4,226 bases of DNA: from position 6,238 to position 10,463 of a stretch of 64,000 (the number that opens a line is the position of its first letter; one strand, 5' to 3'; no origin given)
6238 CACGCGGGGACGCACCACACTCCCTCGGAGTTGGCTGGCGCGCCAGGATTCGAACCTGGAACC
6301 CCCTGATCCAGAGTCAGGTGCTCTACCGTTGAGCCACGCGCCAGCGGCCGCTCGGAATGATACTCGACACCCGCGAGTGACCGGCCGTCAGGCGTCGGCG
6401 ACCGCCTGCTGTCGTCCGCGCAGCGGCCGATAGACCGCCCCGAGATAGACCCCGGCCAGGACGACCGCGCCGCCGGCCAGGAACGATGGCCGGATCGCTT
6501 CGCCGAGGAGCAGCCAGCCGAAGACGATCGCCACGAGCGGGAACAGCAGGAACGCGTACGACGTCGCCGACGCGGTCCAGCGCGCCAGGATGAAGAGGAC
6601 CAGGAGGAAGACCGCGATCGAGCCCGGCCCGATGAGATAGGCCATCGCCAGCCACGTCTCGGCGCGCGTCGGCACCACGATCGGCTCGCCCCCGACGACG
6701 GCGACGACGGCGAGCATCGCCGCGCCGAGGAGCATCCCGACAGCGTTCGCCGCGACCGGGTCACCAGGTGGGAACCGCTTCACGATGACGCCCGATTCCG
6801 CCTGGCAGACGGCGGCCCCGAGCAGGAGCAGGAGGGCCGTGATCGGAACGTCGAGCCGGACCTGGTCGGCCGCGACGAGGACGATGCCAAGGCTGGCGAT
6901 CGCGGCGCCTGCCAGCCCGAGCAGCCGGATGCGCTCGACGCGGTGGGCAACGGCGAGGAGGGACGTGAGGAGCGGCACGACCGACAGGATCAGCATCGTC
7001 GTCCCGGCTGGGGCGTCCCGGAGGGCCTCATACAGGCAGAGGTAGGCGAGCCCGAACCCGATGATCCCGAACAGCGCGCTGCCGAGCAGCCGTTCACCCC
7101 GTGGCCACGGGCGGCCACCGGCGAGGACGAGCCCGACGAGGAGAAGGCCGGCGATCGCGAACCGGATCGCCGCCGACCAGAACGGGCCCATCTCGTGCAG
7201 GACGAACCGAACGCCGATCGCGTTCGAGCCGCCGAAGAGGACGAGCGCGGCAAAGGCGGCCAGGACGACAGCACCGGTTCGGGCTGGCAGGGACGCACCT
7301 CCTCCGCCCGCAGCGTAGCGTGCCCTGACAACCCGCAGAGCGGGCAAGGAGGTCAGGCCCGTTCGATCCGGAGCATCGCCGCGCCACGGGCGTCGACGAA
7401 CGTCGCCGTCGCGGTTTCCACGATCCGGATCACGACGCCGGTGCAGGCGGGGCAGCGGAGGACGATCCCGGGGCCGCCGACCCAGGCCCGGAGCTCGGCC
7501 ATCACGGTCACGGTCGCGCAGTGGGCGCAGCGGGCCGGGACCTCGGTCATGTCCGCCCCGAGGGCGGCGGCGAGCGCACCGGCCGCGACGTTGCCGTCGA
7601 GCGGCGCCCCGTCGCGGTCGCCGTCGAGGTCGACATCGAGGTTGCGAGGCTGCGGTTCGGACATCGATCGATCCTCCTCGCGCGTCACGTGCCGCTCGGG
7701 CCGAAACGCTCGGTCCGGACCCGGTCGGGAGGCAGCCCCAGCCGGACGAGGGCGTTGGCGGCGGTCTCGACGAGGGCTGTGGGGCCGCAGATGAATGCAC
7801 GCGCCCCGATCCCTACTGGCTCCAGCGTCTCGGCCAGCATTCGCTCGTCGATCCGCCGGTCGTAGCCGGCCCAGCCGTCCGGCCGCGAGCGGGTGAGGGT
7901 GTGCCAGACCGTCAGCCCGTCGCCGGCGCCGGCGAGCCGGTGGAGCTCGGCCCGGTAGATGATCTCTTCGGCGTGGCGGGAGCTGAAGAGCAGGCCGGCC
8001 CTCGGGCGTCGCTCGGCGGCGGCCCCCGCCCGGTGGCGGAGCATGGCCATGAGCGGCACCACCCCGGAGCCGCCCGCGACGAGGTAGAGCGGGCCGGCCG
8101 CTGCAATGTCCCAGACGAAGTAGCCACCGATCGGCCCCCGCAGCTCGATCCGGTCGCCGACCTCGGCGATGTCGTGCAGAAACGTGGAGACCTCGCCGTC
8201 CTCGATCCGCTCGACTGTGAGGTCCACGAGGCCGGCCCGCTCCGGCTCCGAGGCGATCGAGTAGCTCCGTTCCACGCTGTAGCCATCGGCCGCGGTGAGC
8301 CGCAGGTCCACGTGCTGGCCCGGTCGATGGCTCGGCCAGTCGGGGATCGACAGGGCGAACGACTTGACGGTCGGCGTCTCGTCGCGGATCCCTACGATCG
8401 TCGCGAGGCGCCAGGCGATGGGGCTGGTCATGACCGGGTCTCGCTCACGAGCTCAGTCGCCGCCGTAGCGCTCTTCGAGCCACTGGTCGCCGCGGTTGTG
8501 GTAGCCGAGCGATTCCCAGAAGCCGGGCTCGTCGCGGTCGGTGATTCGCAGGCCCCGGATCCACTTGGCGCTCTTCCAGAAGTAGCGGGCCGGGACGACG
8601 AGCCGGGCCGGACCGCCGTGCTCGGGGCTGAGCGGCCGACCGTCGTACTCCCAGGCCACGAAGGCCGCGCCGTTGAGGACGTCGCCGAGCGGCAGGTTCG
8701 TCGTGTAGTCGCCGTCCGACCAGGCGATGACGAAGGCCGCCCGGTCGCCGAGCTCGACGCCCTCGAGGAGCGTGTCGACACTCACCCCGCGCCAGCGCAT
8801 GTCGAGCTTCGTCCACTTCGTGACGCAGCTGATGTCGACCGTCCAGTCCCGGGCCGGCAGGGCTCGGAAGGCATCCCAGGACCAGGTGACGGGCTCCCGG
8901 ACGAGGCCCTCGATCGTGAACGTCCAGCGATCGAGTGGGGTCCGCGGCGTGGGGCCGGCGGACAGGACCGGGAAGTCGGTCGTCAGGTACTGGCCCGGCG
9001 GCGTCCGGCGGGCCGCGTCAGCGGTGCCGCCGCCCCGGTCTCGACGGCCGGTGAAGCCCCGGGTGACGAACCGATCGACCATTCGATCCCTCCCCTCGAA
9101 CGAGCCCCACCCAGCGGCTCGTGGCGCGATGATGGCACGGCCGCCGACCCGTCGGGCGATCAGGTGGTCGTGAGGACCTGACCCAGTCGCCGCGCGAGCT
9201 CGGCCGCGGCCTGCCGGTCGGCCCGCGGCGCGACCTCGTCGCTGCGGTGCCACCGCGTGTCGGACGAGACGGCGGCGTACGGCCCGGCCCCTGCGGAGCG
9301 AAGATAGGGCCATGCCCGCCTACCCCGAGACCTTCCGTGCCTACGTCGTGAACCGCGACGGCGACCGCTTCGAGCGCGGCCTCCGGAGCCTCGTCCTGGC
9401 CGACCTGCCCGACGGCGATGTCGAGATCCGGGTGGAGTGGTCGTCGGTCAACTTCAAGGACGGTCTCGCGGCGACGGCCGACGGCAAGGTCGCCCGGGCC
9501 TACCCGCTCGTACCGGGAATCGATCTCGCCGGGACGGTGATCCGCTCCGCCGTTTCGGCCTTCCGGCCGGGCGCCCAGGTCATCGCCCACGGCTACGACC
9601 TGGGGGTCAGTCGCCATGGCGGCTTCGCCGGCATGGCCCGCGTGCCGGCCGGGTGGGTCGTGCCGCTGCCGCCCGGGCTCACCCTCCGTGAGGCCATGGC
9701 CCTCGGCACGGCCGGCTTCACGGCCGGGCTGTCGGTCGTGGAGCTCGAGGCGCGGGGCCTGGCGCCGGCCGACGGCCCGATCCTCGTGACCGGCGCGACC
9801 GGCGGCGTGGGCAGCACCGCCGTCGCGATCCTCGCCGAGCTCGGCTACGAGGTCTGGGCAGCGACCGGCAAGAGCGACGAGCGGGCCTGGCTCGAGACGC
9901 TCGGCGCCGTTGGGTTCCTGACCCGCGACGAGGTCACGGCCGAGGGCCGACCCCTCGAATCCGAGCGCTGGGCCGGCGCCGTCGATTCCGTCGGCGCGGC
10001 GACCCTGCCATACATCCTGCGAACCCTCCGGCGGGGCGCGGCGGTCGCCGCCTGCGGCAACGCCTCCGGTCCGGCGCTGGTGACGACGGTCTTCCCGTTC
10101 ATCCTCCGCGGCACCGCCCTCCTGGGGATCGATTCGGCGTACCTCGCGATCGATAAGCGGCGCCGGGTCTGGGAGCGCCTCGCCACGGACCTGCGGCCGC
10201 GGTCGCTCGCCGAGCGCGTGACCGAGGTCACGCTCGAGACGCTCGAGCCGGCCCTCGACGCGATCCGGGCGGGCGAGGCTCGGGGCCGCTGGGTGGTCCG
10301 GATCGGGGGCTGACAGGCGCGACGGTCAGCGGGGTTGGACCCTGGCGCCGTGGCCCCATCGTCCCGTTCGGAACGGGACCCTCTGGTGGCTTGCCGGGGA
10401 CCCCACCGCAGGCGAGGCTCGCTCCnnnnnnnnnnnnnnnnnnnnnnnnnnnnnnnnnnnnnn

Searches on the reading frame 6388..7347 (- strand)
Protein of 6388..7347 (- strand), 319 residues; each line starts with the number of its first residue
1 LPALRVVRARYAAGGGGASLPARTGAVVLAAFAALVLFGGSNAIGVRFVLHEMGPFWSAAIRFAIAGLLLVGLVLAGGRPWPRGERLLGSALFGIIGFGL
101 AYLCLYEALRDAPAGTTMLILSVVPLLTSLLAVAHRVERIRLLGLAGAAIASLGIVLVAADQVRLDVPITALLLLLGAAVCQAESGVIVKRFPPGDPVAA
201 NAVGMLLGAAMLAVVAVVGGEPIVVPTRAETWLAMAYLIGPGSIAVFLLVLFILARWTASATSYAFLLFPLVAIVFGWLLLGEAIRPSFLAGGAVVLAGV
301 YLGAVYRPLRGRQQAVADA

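Call 69: search_protein_families(library=pfam, proteins=[window:6388-7347:-], max_evalue=0.00001)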
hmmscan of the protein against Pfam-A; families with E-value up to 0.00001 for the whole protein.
window:6388-7347:- (319 aa): 1 family
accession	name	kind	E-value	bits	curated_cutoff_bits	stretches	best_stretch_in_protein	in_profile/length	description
PF00892.27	EamA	-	3.9e-32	111.8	28.2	2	29-158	5-133/135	EamA-like transporter family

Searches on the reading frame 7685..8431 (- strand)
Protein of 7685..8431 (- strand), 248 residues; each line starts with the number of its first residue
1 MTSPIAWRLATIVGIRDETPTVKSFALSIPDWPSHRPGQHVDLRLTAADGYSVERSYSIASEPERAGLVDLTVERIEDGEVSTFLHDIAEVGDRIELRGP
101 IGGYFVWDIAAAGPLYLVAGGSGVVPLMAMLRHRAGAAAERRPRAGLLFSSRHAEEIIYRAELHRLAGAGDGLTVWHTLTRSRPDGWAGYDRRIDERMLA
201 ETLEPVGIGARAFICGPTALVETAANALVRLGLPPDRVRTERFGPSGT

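Call 69: search_protein_families(library=pfam, proteins=[window:7685-8431:-], max_evalue=0.00001)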
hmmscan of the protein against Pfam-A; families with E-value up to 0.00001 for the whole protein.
window:7685-8431:- (248 aa): 2 families
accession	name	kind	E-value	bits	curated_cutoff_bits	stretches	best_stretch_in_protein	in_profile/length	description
PF00175.26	NAD_binding_1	-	4.3e-15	56.7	22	1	117-224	1-107/109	Oxidoreductase NAD-binding domain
PF00970.30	FAD_binding_6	-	4.7e-13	49.8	21.1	1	35-103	30-96/99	Oxidoreductase FAD-binding domain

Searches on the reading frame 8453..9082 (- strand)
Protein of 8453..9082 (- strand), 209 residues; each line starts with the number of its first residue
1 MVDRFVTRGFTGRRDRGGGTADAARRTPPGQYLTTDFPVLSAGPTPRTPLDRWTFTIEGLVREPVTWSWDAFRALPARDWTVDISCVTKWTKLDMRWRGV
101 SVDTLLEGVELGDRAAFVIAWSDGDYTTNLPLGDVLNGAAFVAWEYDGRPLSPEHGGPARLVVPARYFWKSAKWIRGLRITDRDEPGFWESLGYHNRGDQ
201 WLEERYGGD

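Call 69: search_protein_families(library=pfam, proteins=[window:8453-9082:-], max_evalue=0.00001)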
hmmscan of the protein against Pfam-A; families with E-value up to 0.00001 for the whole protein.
window:8453-9082:- (209 aa): 1 family
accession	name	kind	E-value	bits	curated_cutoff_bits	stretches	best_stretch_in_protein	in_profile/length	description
PF00174.25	Oxidored_molyb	-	1.8e-39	135.4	24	1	43-189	2-169/169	Oxidoreductase molybdopterin binding domain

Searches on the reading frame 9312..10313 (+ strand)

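Call 69: search_protein_families(library=pfam, proteins=[window:9312-10313:+], max_evalue=0.00001)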
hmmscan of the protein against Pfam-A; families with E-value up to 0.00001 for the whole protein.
window:9312-10313:+ (333 aa): 2 families
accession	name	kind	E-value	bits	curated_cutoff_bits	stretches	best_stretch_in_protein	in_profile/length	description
PF08240.17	ADH_N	-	4.4e-12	46.6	23.5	1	34-120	2-103/104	Alcohol dehydrogenase GroES-like domain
PF00107.32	ADH_zinc_N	-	3.2e-09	37.2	31.8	1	165-277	1-116/129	Zinc-binding dehydrogenase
